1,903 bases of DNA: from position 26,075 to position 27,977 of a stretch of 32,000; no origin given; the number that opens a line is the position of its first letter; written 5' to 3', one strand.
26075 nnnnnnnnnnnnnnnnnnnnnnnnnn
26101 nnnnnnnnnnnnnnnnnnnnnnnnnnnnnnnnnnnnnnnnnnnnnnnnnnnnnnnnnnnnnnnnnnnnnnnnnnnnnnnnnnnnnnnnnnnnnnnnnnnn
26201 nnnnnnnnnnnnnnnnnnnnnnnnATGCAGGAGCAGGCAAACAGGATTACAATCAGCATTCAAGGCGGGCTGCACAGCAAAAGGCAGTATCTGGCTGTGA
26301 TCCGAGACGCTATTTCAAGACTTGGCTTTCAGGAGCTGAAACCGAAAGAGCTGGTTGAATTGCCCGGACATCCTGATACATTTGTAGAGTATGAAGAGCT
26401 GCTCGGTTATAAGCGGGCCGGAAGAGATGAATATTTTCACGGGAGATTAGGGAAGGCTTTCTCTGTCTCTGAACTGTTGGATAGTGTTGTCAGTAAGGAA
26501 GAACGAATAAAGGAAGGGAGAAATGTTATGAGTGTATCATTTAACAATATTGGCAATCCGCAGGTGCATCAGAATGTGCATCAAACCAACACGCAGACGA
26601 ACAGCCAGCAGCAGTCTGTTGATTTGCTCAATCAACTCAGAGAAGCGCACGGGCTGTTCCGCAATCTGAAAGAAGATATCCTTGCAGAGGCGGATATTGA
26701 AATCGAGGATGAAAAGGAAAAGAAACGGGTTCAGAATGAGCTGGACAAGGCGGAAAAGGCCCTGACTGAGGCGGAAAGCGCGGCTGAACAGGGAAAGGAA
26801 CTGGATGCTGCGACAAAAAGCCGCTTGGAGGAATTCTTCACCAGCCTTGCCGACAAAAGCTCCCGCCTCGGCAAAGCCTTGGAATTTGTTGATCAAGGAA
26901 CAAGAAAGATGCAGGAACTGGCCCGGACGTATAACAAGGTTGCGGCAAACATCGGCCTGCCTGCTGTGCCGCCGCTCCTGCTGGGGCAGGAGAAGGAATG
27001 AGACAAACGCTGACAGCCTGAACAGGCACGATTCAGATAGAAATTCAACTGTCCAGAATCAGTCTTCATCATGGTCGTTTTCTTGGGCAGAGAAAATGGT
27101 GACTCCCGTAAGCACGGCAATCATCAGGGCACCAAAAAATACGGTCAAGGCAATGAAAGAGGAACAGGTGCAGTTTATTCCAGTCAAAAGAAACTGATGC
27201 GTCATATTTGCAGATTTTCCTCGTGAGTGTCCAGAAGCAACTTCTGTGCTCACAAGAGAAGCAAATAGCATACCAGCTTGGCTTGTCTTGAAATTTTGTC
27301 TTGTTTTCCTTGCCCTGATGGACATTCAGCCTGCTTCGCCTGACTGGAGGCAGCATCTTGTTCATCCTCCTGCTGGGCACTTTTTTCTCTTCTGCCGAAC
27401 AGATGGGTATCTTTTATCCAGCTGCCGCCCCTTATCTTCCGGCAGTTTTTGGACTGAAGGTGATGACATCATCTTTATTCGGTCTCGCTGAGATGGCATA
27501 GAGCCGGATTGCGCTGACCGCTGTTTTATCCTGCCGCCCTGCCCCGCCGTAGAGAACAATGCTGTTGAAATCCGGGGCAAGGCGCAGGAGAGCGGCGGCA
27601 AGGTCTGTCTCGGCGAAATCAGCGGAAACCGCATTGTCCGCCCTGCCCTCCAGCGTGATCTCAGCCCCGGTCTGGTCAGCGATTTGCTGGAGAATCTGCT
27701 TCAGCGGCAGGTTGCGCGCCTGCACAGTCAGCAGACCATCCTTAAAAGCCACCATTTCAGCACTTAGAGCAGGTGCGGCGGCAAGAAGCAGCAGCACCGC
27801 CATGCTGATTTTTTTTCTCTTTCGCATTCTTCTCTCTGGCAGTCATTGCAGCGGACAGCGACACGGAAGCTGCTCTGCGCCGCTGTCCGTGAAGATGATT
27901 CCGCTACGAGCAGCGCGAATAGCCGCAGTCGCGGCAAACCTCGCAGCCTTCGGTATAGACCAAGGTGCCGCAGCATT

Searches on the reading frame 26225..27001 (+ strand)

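Call 23: search_protein_families(library=pfam, proteins=[window:26225-27001:+], max_evalue=1)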
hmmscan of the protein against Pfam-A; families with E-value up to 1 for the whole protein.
window:26225-27001:+ (258 aa): 3 families
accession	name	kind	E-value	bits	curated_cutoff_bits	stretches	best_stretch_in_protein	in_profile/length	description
PF25497.1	COR-B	-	2.2e-06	28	27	1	2-86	54-144/145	C-terminal of Roc, COR-B domain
PF01411.24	tRNA-synt_2c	-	0.027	13.5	30.3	1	120-208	375-460/552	tRNA synthetases class II (A)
PF17749.6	MIP-T3_C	-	0.034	14.6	25.8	1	161-230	15-84/154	Microtubule-binding protein MIP-T3 C-terminal region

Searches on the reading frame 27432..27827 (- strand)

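Call 23: search_protein_families(library=pfam, proteins=[window:27432-27827:-], max_evalue=1)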
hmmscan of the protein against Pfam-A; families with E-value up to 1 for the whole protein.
window:27432-27827:- (131 aa): 1 family
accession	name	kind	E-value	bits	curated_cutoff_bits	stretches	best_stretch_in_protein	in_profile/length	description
PF07660.19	STN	-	0.018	15.3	28.4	1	33-54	16-37/52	Secretin and TonB N terminus short domain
